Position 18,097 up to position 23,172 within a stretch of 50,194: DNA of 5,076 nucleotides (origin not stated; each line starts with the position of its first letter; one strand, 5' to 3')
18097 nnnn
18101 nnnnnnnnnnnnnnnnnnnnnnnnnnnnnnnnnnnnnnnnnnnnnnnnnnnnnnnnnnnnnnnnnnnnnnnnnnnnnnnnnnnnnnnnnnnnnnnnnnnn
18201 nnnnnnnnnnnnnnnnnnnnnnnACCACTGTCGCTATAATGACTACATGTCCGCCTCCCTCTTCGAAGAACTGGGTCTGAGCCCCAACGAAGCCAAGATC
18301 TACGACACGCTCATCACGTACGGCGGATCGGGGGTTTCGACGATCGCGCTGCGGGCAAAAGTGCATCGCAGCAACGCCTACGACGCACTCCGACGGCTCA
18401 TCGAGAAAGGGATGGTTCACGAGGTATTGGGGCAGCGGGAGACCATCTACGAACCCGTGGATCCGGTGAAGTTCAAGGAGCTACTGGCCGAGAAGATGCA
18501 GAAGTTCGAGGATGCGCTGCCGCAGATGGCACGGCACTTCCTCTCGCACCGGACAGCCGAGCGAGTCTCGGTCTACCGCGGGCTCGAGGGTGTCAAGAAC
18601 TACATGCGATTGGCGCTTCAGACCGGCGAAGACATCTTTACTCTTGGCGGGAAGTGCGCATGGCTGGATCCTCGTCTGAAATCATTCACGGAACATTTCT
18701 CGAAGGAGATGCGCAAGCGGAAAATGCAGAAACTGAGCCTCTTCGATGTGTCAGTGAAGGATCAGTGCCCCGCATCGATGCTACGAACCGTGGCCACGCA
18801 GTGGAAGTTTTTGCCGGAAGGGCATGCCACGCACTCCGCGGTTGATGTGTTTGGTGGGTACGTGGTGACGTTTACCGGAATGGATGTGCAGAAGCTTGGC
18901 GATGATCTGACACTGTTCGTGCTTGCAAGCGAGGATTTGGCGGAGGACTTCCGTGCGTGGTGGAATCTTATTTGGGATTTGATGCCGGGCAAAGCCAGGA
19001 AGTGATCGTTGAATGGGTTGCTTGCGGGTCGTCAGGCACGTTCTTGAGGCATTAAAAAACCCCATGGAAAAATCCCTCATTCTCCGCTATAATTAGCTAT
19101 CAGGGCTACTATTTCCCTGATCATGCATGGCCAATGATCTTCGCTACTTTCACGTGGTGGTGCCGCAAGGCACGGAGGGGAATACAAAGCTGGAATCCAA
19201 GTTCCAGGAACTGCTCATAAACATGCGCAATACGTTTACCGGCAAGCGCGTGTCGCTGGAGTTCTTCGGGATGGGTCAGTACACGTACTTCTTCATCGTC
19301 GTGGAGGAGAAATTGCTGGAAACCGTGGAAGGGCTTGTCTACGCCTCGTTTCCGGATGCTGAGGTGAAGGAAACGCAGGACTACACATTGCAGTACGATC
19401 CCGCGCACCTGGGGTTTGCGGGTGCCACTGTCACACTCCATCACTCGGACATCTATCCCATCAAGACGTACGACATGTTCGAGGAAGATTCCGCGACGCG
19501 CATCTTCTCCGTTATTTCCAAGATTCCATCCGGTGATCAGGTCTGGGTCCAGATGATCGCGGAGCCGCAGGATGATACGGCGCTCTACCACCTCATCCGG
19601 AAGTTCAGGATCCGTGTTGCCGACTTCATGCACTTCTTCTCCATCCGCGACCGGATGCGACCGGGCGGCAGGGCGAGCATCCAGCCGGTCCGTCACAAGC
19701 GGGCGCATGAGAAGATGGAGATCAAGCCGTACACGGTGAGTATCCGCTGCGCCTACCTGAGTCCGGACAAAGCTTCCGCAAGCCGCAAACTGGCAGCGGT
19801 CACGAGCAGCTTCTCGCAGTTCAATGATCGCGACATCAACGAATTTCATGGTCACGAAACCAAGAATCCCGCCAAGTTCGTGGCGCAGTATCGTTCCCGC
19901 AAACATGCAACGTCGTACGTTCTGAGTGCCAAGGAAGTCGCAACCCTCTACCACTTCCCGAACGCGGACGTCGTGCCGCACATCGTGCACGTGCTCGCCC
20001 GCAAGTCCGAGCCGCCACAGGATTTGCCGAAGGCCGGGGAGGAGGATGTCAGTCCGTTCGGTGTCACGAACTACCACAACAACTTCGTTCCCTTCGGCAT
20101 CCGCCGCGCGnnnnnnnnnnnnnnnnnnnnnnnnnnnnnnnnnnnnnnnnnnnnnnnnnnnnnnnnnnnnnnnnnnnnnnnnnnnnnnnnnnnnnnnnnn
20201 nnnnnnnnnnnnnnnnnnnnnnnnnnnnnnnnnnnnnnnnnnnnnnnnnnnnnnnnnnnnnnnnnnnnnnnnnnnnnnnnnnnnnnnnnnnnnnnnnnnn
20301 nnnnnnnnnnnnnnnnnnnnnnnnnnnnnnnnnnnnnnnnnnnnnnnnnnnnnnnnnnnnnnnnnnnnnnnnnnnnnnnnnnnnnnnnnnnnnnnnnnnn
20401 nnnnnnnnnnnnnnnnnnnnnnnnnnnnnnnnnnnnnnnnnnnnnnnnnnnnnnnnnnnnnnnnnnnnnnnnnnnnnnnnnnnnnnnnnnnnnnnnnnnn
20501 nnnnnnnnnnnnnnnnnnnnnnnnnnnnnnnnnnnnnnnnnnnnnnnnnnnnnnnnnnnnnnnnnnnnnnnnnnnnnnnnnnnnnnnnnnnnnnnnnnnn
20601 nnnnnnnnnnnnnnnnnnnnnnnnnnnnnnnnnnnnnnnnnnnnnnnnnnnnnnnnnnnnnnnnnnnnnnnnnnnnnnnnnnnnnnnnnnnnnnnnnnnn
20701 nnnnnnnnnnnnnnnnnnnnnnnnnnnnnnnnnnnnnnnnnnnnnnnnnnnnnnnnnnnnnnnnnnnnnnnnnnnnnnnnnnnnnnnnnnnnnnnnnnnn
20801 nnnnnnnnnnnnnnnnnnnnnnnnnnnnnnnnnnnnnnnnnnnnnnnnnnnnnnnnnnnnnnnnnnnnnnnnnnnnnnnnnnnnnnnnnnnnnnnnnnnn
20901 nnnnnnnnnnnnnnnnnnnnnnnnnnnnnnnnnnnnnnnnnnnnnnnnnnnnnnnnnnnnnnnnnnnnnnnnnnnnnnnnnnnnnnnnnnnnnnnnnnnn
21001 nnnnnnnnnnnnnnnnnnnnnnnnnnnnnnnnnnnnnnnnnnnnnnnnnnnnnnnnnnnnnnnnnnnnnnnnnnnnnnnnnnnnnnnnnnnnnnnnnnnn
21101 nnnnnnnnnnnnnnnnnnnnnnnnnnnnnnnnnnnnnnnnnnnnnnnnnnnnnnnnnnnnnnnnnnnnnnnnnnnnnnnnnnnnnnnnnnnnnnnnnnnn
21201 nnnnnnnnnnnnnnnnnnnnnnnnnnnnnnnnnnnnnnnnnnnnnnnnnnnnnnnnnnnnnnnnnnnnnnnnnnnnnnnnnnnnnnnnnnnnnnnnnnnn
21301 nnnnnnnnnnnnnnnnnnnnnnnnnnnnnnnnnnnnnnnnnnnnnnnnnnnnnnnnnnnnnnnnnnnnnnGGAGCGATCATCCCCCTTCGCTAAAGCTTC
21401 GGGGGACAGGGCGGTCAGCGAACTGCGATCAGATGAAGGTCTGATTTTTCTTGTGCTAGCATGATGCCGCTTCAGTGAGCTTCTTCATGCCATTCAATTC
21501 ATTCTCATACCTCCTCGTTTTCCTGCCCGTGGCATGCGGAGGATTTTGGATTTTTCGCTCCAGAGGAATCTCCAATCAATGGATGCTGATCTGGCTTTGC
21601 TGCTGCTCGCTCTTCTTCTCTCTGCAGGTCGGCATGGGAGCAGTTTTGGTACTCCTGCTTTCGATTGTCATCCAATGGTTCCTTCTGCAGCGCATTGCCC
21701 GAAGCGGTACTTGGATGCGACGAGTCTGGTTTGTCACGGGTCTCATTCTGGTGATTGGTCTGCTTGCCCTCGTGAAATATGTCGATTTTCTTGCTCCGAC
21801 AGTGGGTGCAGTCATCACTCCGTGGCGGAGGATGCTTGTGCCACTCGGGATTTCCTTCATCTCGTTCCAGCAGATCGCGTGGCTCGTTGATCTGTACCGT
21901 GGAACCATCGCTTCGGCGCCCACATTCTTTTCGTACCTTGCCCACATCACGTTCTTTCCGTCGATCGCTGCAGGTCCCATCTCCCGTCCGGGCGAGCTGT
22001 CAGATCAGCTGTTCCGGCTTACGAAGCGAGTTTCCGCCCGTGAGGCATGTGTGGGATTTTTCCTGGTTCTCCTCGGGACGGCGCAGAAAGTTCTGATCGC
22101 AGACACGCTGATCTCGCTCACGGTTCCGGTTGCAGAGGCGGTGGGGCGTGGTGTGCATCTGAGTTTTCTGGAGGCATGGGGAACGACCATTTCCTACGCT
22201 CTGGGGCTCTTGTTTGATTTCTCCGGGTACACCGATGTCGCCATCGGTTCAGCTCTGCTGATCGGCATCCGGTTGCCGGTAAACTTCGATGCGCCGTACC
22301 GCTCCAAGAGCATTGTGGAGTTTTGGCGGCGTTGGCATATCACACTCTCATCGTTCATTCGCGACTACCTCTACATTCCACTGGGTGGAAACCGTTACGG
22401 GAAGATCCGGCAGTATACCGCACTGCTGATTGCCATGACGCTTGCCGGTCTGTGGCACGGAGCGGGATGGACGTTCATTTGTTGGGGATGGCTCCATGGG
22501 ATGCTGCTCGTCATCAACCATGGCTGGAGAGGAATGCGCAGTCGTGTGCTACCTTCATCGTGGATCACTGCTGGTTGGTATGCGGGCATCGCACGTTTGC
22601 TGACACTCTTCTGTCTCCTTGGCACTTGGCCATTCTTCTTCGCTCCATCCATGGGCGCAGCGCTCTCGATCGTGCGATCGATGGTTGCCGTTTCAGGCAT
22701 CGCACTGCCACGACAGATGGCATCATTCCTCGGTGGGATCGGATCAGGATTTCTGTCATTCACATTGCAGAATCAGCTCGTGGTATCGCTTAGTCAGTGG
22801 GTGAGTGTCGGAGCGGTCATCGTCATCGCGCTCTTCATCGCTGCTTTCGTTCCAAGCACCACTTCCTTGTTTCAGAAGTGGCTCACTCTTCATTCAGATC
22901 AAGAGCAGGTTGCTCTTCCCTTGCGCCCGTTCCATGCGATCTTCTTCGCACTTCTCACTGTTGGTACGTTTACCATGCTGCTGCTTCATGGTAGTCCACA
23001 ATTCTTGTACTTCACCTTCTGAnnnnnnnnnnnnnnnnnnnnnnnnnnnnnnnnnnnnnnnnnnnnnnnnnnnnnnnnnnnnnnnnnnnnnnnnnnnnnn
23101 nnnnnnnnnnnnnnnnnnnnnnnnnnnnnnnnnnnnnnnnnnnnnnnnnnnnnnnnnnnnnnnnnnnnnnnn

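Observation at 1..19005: Tandem array of eight diverged paralogs of an unrecognised, extremely Cys-rich cytoplasmic protein, interleaved with three TrmB regulators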

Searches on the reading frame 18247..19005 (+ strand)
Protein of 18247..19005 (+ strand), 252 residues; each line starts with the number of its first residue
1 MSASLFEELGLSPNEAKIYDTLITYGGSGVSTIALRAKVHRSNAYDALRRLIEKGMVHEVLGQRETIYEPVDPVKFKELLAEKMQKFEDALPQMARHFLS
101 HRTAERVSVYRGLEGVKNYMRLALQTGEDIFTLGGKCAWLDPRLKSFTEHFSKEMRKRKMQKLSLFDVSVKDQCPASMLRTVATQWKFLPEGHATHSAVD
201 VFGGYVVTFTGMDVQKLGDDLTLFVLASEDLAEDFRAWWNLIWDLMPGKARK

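Call 4: search_protein_families(library=pfam, proteins=[window:18247-19005:+], max_evalue=0.1)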
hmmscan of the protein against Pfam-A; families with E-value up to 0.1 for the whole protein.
window:18247-19005:+ (252 aa): 7 families
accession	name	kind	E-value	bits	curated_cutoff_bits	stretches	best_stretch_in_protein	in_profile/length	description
PF01978.25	TrmB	-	6.3e-17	61.6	25.6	1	7-73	2-67/68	Sugar-specific transcriptional regulator TrmB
PF24033.1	DUF7342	-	0.00051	20.5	31.6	1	29-71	19-61/150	Family of unknown function (DUF7342)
PF03297.21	Ribosomal_S25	-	0.0021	18.7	28.8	1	30-66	59-95/101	S25 ribosomal protein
PF03965.22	Penicillinase_R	-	0.0045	17.8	22.6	1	12-100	2-97/115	Penicillinase repressor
PF09339.16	HTH_IclR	-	0.013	15.7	22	1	26-58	16-49/52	IclR helix-turn-helix domain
PF01047.28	MarR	-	0.019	15.3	24.6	1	11-58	1-48/59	MarR family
PF13730.12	HTH_36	-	0.034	14.4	25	1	10-55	2-53/55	Helix-turn-helix domain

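Call 5: search_protein_families(library=ncbifam, proteins=[window:18247-19005:+], max_evalue=0.1)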
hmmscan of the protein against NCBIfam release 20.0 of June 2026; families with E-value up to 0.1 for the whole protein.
window:18247-19005:+ (252 aa): 6 families
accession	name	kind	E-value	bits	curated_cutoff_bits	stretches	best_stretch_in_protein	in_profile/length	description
NF040851.1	tran_reg_TrmB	equivalog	5.3e-06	25.8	600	1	6-96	11-104/338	HTH-type sugar-sensing transcriptional regulator TrmB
NF047390.1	TransRegTrmBL1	equivalog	5.5e-05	22.3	650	1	7-95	11-98/341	HTH-type sugar sensing transcriptional regulator TrmBL1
NF053606.1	Sta1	subfamily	0.00039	20.5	80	1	10-60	17-67/100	Sta1 family transcriptional regulator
NF047392.1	TransRegTrmBHalo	equivalog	0.00073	18.6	500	1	8-126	15-130/349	HTH-type sugar sensing transcriptional regulator TrmB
NF041141.1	tran_reg_TrmBL2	equivalog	0.0017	17.9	530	1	5-86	10-90/264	HTH-type transcriptional regulator TrmBL2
TIGR01884.1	cas_HTH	subfamily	0.056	12.8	60.2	1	10-69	139-197/202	CRISPR-associated CARF protein Csa3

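Call 38: search_protein_families(library=padloc, proteins=[window:18247-19005:+], max_evalue=0.01)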
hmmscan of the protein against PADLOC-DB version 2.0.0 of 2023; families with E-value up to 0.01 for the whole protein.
window:18247-19005:+ (252 aa): 4 families
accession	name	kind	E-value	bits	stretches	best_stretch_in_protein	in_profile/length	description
PDLC01268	CasR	-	0.00021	19.3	1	8-64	120-173/179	"CAS-I,CAS-II,CAS-III,CAS-IV,CAS-V,CAS-VI; associated_signaling"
PDLC01438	Csa3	-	0.00038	18.6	1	5-137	141-266/305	"CAS-I,CAS-II,CAS-III,CAS-IV,CAS-V,CAS-VI; associated_signaling"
PDLC01858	CARF3--CARF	-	0.0013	16.6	0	6-61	138-191/204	-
PDLC01434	CasR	-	0.0026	15.7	1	8-61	123-175/191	"CAS-I,CAS-II,CAS-III,CAS-IV,CAS-V,CAS-VI; associated_signaling"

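Call 56: search_solved_structures(query=window:18247-19002:+, max_evalue=1)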
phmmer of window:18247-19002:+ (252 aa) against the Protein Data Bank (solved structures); distinct sequences matched with E-value up to 1: 18.
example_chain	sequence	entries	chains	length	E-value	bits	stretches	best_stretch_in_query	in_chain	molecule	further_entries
3qph_A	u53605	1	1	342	0.0052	19.4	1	6-94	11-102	TrmB, a global transcription regulator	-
1sfx_A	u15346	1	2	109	0.0065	19.1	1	6-74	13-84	Conserved hypothetical protein AF2008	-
8ap6_J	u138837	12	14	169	0.032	16.8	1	157-195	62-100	ATPTB6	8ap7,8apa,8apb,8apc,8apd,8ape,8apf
5bqt_A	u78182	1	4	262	0.046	16.3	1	6-85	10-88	Putative HTH-type transcriptional regulator TrmBL2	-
5box_A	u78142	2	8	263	0.046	16.3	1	6-85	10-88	Putative HTH-type transcriptional regulator TrmBL2 | TrmBL2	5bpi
5bpd_A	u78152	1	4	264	0.047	16.3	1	6-85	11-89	TrmBL2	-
8cgs_A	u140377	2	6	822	0.15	14.6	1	82-192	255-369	Arsenite oxidase subunit AioA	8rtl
8rtl_G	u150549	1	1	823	0.15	14.6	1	82-192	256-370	Arsenite oxidase subunit AioA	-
8cff_A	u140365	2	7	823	0.15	14.6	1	82-192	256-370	Arsenite oxidase subunit AioA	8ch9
8rtm_A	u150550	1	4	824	0.15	14.6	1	82-192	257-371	Arsenite oxidase subunit AioA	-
8rtl_E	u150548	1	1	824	0.15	14.6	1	82-192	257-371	Arsenite oxidase subunit AioA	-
1g8j_A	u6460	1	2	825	0.15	14.6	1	82-192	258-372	ARSENITE OXIDASE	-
8ch9_G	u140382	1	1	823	0.15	14.6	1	82-192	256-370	Arsenite oxidase subunit AioA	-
1g8k_A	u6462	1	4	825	0.15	14.6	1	82-192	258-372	ARSENITE OXIDASE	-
7olc_SZ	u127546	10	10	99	0.49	12.9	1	16-65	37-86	40S ribosomal protein S25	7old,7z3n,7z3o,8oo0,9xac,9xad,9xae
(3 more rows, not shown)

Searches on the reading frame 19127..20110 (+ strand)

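Call 55: search_protein_families(library=pfam, proteins=[window:19127-20110:+], max_evalue=1)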
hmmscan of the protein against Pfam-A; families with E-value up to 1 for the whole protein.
window:19127-20110:+ (328 aa): 2 families
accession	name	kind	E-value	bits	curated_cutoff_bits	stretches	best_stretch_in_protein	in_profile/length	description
PF23321.1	R1_ABCA1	-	0.055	14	27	1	61-91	14-44/75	ABCA1-like, C-terminal R1 regulatory domain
PF00386.27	C1q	-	0.058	14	23.7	0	89-146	50-108/127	C1q domain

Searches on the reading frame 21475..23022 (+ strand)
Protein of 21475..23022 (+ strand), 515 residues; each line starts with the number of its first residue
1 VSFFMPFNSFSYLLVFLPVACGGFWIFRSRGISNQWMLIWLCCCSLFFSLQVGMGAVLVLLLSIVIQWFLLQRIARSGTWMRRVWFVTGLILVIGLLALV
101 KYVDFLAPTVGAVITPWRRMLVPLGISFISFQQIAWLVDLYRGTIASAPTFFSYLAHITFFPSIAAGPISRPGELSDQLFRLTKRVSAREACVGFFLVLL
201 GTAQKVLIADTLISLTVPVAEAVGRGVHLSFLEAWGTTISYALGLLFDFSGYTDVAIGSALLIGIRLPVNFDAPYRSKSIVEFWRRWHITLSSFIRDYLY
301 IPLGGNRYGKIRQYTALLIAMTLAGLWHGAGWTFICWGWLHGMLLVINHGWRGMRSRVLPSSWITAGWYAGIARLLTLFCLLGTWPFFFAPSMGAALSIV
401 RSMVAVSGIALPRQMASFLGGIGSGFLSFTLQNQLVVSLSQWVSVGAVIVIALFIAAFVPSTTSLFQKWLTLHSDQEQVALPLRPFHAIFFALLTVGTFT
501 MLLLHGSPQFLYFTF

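Call 14: search_protein_families(library=pfam, proteins=[window:21475-23022:+], max_evalue=0.001)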
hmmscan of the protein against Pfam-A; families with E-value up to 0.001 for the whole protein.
window:21475-23022:+ (515 aa): 1 family
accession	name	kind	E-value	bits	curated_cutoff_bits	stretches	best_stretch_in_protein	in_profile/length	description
PF03062.24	MBOAT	-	1.5e-25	90.7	27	1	145-379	75-325/337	MBOAT, membrane-bound O-acyltransferase family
